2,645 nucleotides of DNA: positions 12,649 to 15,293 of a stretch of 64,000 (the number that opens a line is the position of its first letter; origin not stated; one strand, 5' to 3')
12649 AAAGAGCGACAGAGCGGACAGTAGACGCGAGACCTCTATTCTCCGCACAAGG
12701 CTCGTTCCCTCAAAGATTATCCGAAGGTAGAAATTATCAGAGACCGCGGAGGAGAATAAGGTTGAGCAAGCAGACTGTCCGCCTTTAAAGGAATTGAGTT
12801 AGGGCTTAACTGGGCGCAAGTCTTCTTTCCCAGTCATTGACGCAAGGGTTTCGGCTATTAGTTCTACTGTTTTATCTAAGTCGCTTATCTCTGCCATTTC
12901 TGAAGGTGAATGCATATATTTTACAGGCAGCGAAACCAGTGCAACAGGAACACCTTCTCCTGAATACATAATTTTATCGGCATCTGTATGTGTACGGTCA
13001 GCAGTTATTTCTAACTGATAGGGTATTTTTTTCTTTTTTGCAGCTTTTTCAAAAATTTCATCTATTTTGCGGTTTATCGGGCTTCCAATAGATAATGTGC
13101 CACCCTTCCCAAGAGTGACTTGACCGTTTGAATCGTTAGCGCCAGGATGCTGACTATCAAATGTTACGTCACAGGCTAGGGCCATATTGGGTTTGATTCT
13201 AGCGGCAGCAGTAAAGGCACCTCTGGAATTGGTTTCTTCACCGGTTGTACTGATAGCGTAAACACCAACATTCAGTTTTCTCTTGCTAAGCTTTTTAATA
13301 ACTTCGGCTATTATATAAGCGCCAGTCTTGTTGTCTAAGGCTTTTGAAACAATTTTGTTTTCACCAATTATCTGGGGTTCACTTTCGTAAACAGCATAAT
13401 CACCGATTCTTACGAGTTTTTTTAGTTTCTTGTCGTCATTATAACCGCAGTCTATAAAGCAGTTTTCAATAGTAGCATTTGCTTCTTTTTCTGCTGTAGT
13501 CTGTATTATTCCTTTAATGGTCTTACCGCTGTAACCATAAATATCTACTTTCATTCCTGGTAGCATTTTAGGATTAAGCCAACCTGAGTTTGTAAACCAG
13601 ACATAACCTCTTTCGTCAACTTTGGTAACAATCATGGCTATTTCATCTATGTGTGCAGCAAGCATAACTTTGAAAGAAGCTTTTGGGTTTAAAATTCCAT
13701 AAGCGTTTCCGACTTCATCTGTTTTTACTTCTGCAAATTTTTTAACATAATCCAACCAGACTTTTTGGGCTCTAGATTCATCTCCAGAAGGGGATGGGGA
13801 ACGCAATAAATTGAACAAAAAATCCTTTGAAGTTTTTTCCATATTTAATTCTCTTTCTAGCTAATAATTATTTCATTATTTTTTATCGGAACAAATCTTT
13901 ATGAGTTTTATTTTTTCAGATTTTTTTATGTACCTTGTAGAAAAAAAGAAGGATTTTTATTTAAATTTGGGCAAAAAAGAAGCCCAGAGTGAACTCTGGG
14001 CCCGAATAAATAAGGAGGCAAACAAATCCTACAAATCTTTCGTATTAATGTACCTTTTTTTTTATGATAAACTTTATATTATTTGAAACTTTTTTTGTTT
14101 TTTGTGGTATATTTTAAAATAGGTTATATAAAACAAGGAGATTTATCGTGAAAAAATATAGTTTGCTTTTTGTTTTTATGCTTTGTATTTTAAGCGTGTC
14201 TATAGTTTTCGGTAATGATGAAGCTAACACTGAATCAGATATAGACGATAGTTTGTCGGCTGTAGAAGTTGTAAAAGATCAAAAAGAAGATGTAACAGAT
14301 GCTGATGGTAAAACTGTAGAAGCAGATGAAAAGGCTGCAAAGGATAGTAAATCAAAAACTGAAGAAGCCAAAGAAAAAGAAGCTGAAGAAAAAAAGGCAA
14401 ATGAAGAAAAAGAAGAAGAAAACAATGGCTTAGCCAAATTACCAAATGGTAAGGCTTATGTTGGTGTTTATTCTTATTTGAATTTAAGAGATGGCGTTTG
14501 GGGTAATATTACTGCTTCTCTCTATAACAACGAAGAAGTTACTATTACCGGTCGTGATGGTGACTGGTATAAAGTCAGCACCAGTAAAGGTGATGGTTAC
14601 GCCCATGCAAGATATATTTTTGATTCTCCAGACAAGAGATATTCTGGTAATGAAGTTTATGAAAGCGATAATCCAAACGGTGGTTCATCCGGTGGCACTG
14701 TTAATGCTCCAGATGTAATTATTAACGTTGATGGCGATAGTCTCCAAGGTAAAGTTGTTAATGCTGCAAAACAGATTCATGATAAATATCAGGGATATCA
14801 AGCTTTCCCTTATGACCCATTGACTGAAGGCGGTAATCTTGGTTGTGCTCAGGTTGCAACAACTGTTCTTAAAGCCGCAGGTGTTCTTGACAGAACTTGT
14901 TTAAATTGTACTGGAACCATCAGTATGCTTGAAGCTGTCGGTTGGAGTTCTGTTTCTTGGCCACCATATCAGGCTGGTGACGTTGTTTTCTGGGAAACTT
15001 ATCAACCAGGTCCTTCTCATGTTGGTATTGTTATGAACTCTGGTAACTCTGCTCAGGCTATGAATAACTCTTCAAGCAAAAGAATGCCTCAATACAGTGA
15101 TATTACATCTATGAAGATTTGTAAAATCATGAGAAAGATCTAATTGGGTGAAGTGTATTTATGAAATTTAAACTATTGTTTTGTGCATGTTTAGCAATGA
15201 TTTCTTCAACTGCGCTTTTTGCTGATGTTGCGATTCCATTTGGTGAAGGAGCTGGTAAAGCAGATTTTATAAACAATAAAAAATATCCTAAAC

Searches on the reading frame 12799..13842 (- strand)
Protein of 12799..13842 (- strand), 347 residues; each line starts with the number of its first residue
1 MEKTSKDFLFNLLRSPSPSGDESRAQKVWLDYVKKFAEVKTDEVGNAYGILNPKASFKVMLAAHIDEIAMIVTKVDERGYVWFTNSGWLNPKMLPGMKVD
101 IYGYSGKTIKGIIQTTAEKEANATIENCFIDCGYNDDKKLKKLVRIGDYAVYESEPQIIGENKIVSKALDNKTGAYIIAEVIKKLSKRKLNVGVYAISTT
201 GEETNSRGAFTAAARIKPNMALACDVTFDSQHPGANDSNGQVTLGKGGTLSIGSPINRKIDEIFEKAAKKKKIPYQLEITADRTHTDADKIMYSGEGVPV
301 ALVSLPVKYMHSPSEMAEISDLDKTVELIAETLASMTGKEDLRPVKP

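Call 78: search_protein_families(library=pfam, proteins=[window:12799-13842:-], max_evalue=0.00001)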
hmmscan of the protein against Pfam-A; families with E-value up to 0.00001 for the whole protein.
window:12799-13842:- (347 aa): 2 families
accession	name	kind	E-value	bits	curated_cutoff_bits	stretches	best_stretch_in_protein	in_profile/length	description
PF05343.19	Peptidase_M42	-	4.4e-72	243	23.2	1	45-328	1-292/292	M42 glutamyl aminopeptidase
PF01546.33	Peptidase_M20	-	2.7e-06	27.9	24.6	1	169-333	34-204/206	Peptidase family M20/M25/M40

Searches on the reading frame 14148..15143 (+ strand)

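Call 78: search_protein_families(library=pfam, proteins=[window:14148-15143:+], max_evalue=0.00001)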
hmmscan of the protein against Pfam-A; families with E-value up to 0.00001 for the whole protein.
window:14148-15143:+ (331 aa): 1 family
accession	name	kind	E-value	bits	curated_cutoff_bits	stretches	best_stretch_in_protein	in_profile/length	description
PF08239.17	SH3_3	-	1.6e-08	35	27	1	120-157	14-53/54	Bacterial SH3 domain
